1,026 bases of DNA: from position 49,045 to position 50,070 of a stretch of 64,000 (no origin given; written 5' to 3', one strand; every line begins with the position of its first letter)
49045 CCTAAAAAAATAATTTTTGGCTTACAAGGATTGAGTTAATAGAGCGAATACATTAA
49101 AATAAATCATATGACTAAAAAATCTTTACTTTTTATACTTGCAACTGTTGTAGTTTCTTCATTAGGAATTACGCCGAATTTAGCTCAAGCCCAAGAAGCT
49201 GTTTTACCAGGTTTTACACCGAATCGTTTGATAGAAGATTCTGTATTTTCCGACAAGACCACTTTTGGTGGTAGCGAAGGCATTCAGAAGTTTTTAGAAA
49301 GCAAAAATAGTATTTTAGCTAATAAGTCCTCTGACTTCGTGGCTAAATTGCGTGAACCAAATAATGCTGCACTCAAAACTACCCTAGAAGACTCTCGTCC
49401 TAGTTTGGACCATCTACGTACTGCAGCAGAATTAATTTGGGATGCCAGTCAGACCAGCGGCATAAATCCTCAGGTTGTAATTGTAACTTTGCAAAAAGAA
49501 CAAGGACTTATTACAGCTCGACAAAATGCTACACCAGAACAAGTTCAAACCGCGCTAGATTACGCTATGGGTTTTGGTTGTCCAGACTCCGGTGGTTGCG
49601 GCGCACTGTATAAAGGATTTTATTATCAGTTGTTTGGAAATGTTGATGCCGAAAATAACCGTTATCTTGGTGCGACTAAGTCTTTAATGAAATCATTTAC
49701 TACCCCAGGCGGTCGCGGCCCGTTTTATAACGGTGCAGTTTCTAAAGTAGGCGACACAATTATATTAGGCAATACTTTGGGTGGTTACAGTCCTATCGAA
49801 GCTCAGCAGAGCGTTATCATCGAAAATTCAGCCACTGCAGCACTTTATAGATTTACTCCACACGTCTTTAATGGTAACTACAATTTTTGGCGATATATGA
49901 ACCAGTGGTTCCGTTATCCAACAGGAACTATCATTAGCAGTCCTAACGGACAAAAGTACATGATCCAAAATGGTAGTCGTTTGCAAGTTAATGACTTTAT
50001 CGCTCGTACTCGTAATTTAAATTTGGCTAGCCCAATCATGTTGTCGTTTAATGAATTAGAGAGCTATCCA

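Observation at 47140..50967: S8 subtilase and an adjacent large secreted protein share a novel ~65-aa repeat module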

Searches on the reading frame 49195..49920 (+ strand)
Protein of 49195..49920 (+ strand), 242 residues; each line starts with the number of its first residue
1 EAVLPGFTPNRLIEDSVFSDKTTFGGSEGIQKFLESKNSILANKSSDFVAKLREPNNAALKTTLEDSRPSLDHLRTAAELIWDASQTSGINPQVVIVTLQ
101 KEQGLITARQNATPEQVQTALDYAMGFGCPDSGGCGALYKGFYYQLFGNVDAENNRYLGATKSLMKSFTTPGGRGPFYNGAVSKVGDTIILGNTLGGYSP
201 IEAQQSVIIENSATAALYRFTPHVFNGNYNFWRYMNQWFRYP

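Call 43: predict_structure(alignment_id=A3)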
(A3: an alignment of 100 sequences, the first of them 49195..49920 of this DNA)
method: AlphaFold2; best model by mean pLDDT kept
length: 242 residues; sequences in the alignment: 100
mean_pLDDT: 93.2   pTM: 0.91
mean pLDDT of the five models: 93.2, 91.3, 90.7, 90.2, 89.9
residues with pLDDT >= 90: 205; 70-90: 27; 50-70: 9; < 50: 1
segments of 3 or more residues with pLDDT < 50: none
pLDDT, mean of each block of 10 residues (from residue 1): 90 97 96 98 98 98 97 98 98 98 96 97 82 70 96 92 97 95 97 79 93 96 91 94 58
secondary structure, 60 per line:
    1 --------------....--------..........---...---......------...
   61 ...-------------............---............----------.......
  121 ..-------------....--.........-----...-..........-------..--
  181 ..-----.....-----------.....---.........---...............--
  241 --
elements in order: H15-18 H27-36 H46-51 H58-63 H77-88 H92-103 H114-122 H136-139 H142-147 E148-150 E156-158 H160-169 E188-192 E204-208 H212-220 H224-238

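Call 71: search_solved_structures(query=A3, max_evalue=10, show_alignments=0)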
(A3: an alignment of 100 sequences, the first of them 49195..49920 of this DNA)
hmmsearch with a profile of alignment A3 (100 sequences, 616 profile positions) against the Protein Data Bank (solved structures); distinct sequences matched with E-value up to 10: 1.
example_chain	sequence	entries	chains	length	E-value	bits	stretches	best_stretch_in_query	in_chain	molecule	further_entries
6xep_A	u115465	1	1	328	3.1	9.1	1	195-243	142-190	Thiamine-monophosphate kinase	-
